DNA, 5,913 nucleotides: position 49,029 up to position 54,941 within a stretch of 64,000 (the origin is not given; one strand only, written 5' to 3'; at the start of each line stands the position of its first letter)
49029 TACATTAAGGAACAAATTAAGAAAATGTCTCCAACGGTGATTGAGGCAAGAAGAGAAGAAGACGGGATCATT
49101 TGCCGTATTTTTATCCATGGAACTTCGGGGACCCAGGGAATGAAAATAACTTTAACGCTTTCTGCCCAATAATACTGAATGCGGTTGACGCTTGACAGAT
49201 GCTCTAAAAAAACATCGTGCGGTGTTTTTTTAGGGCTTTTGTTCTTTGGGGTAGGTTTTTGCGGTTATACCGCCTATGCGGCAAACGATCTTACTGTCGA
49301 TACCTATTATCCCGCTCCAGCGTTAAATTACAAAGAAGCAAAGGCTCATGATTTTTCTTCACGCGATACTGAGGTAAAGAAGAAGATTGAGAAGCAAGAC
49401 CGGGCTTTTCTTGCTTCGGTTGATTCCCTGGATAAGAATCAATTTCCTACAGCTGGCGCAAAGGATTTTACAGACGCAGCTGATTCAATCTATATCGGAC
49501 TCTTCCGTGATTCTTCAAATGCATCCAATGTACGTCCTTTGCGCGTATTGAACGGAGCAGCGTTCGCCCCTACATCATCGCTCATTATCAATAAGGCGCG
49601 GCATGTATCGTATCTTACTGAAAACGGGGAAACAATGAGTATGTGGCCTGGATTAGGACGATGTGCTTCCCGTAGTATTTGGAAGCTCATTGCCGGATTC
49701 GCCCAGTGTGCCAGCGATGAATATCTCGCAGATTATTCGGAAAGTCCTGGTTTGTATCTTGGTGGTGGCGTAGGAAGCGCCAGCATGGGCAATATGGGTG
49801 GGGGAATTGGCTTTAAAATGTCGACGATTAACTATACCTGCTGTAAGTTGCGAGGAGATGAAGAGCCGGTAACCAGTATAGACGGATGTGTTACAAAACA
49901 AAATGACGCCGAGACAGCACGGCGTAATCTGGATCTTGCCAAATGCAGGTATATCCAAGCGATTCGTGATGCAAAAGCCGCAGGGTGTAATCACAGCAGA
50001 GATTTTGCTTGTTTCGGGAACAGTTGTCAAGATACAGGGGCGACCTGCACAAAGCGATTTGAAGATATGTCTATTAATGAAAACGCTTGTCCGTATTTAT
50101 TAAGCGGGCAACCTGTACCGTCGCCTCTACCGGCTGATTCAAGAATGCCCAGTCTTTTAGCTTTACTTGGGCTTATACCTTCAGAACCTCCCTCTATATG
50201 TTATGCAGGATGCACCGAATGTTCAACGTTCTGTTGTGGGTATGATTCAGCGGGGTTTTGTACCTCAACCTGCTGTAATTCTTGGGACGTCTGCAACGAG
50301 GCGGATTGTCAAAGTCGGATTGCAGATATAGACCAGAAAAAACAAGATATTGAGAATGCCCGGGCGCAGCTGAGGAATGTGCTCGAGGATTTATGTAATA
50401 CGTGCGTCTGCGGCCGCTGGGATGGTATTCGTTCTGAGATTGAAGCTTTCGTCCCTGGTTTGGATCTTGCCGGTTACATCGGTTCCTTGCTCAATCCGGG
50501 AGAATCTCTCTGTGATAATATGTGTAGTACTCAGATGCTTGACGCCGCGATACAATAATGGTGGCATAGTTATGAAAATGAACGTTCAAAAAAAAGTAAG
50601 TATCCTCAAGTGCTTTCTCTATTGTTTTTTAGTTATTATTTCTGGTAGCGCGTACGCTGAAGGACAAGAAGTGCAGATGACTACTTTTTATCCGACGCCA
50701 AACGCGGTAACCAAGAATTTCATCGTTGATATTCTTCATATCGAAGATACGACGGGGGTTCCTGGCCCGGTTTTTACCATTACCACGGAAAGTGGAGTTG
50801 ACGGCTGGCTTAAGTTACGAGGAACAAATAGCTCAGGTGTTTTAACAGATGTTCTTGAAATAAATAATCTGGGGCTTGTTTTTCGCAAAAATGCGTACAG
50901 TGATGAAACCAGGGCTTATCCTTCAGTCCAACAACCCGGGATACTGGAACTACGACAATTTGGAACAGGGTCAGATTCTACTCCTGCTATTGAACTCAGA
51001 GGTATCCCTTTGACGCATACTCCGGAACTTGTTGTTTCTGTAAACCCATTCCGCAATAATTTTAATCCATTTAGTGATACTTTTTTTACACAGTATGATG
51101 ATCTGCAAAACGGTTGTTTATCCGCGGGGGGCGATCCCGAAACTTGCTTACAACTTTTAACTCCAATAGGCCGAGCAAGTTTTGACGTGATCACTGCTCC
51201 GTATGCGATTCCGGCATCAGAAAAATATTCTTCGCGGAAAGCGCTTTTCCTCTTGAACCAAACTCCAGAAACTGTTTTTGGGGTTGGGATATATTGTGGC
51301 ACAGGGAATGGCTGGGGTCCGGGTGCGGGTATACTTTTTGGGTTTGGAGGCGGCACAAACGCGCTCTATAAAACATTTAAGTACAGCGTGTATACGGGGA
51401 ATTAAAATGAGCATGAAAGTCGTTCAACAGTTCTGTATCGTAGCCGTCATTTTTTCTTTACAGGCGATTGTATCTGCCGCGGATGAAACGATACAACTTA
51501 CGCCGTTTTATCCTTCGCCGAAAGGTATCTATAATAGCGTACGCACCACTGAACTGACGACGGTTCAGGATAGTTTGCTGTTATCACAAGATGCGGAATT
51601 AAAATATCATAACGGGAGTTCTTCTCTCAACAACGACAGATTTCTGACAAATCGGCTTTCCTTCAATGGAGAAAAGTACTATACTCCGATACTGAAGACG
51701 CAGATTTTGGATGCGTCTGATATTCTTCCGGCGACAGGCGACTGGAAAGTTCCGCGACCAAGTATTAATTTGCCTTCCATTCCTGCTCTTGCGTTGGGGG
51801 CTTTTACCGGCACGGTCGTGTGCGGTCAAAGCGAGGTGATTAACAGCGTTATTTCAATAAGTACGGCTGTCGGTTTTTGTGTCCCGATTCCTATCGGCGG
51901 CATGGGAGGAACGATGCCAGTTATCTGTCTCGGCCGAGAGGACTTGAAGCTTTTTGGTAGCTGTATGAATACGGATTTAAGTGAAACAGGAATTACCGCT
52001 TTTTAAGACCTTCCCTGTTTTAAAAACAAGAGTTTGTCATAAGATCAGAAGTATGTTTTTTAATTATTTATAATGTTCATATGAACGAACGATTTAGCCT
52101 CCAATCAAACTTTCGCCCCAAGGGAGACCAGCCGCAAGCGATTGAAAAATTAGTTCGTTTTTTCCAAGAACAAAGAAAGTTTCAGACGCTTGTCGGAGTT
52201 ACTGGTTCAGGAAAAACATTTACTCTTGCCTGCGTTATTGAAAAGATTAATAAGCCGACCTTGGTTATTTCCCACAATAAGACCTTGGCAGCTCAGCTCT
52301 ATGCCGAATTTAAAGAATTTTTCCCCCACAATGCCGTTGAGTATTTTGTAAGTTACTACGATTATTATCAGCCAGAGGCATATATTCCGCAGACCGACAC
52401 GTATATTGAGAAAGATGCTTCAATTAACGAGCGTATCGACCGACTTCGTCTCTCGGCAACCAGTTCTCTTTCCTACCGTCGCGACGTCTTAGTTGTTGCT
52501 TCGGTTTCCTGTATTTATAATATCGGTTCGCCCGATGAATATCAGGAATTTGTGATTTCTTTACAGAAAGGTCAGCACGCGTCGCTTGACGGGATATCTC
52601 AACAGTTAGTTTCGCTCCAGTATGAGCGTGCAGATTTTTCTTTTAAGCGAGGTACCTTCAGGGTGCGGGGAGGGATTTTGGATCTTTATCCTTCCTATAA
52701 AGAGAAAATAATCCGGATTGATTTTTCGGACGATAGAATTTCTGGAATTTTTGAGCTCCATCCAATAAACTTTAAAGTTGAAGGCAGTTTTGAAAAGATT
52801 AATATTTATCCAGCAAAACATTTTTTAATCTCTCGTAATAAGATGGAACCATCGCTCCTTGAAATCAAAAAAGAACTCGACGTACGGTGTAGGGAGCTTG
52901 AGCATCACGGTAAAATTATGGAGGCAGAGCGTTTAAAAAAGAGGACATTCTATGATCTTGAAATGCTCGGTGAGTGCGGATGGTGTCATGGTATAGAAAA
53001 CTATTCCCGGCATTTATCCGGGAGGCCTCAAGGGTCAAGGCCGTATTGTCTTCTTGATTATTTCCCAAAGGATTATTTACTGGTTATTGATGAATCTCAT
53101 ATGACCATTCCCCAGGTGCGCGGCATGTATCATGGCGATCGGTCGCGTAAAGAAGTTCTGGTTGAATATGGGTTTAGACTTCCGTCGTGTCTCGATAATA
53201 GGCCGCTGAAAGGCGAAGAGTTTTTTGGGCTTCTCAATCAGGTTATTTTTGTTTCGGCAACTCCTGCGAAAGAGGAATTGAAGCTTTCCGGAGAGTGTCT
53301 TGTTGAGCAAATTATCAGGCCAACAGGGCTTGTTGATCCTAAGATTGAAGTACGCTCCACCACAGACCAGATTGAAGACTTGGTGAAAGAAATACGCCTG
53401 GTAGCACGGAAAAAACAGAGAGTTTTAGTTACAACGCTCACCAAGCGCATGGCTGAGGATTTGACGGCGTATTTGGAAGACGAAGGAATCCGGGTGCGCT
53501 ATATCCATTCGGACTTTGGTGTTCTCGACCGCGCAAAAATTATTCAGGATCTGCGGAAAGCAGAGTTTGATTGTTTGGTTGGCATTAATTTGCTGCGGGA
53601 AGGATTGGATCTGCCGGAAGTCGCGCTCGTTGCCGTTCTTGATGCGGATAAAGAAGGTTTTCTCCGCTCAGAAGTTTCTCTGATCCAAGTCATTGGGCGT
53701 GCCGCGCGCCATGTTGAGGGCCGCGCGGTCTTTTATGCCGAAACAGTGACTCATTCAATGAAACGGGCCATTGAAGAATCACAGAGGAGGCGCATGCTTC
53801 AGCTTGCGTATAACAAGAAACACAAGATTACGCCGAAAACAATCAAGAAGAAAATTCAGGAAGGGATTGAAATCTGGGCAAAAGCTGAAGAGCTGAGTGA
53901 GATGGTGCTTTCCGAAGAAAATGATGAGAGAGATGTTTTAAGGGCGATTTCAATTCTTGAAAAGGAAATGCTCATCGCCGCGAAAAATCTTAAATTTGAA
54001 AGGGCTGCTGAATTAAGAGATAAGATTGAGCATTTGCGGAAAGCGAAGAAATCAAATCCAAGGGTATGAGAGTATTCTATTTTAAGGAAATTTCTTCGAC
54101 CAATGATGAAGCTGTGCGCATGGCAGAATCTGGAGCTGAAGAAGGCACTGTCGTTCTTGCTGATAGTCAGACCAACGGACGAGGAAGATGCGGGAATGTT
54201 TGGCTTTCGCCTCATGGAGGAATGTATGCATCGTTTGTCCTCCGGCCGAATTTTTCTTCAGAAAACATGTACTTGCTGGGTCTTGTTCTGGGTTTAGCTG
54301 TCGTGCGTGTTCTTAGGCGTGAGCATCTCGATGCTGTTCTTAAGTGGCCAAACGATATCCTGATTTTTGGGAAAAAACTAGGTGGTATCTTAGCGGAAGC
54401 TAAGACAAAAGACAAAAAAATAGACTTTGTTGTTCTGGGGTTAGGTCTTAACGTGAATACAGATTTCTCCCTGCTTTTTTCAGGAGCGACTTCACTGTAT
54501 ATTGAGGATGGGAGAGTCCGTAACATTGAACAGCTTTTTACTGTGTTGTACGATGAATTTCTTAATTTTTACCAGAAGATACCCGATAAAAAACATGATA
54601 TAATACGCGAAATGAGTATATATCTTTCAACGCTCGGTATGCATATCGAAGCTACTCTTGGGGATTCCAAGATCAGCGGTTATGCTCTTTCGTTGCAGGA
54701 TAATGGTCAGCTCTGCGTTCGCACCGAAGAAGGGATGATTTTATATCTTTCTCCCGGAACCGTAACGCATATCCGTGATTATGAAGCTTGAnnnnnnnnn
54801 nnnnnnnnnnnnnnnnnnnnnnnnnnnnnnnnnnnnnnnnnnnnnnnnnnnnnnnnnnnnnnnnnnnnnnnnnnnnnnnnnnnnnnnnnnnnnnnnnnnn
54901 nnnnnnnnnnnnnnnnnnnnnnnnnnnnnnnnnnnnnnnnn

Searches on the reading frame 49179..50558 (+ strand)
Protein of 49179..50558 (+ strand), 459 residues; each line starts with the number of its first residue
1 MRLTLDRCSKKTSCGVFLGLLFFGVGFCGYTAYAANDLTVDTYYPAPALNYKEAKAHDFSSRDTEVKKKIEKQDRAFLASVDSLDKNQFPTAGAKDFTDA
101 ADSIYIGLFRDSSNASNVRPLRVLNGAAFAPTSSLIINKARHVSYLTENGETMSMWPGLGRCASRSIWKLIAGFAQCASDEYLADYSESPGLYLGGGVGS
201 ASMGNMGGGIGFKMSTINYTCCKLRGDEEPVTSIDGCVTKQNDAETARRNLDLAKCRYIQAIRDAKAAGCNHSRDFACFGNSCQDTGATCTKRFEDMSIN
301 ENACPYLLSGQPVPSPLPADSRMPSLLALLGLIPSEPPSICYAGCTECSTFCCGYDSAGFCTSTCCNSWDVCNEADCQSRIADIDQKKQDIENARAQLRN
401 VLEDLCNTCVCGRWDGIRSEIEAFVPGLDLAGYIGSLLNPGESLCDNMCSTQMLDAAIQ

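Call 5: search_protein_families(library=pfam, proteins=[window:49179-50558:+], max_evalue=1)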
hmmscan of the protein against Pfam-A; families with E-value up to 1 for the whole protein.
window:49179-50558:+ (459 aa): 1 family
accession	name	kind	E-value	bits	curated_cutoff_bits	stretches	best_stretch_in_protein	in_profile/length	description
PF05545.16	FixQ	-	0.85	10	29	0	17-34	12-29/49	Cbb3-type cytochrome oxidase component FixQ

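Call 6: search_protein_families(library=ncbifam, proteins=[window:49179-50558:+], max_evalue=1)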
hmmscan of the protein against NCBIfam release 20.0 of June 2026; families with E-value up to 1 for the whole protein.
window:49179-50558:+ (459 aa): 1 family
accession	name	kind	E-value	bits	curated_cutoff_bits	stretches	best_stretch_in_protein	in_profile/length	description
NF051851.1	AtpSerPepEprS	equivalog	0.0027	15.8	1700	1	64-195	618-746/988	autotransporter serine peptidase EprS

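Call 56: search_protein_families(library=phrogs, proteins=[window:49179-50558:+], max_evalue=0.1)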
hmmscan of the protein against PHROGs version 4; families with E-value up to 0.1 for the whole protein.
window:49179-50558:+ (459 aa): 0 families

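Call 70: find_encoding_contigs(protein=window:49179-50558:+, flank=2000, max_places=4)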
Protein window:49179-50558:+ (459 aa): no gene with exactly this product is on record in the collection.

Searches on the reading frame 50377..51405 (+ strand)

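Call 5: search_protein_families(library=pfam, proteins=[window:50377-51405:+], max_evalue=1)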
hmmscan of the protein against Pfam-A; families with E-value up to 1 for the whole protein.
window:50377-51405:+ (342 aa): 1 family
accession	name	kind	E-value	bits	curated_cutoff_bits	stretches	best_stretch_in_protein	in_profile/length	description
PF02456.21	Adeno_IVa2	-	0.051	12.8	21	1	46-87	236-277/370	Adenovirus IVa2 protein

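Call 6: search_protein_families(library=ncbifam, proteins=[window:50377-51405:+], max_evalue=1)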
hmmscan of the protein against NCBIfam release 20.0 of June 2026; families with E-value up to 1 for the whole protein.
window:50377-51405:+ (342 aa): 0 families

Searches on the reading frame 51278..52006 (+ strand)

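Call 5: search_protein_families(library=pfam, proteins=[window:51278-52006:+], max_evalue=1)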
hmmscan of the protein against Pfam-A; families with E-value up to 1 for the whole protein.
window:51278-52006:+ (242 aa): 0 families

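Call 6: search_protein_families(library=ncbifam, proteins=[window:51278-52006:+], max_evalue=1)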
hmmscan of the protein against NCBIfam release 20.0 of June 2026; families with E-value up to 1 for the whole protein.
window:51278-52006:+ (242 aa): 1 family
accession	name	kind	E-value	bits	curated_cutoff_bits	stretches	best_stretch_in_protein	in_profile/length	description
NF005744.0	PRK07568.1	subfamily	0.17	10.6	389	1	56-90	100-134/398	pyridoxal phosphate-dependent aminotransferase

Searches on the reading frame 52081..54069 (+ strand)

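Call 7: search_protein_families(library=pfam, proteins=[window:52081-54069:+], max_evalue=0.001)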
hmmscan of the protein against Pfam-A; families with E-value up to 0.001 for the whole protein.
window:52081-54069:+ (662 aa): 8 families
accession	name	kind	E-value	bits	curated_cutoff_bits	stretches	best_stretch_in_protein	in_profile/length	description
PF17757.6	UvrB_inter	-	9.1e-27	93.4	22.9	1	159-248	1-91/91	UvrB interaction domain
PF12344.14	UvrB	-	1e-19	70.5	27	1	551-592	1-42/43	Ultra-violet resistance protein B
PF00271.37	Helicase_C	-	2.6e-18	66.7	23.5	1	431-544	3-109/110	Helicase conserved C-terminal domain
PF04851.21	ResIII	-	1.7e-12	48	22.5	1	13-86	4-82/164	Type III restriction enzyme, res subunit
PF02151.25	UVR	-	2.1e-07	30.9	21.5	1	626-654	7-35/36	UvrB/uvrC motif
PF00270.35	DEAD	-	1.3e-06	28.6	26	1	17-86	4-74/167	DEAD/DEAH box helicase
PF00437.27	T2SSE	-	0.00034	19.8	24.9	0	8-61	118-171/370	Type II/IV secretion system protein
PF13604.12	AAA_30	-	0.00079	19.6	27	0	25-74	11-63/191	AAA domain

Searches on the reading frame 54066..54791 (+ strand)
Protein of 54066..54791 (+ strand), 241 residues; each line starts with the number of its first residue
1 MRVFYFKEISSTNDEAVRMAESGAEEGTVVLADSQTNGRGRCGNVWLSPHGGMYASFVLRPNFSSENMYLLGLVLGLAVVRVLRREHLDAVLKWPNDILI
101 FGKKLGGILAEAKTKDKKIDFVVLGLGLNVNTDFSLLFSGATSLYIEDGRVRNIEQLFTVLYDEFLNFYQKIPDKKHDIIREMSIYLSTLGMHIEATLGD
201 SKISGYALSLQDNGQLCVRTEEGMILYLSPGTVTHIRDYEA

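Call 8: search_protein_families(library=pfam, proteins=[window:54066-54791:+], max_evalue=0.001)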
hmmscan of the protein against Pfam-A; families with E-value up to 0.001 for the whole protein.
window:54066-54791:+ (241 aa): 1 family
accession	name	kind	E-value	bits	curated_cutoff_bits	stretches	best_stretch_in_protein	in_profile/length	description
PF03099.24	BPL_LplA_LipB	-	4.9e-24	85.2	21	1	6-129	2-133/133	Biotin/lipoate A/B protein ligase family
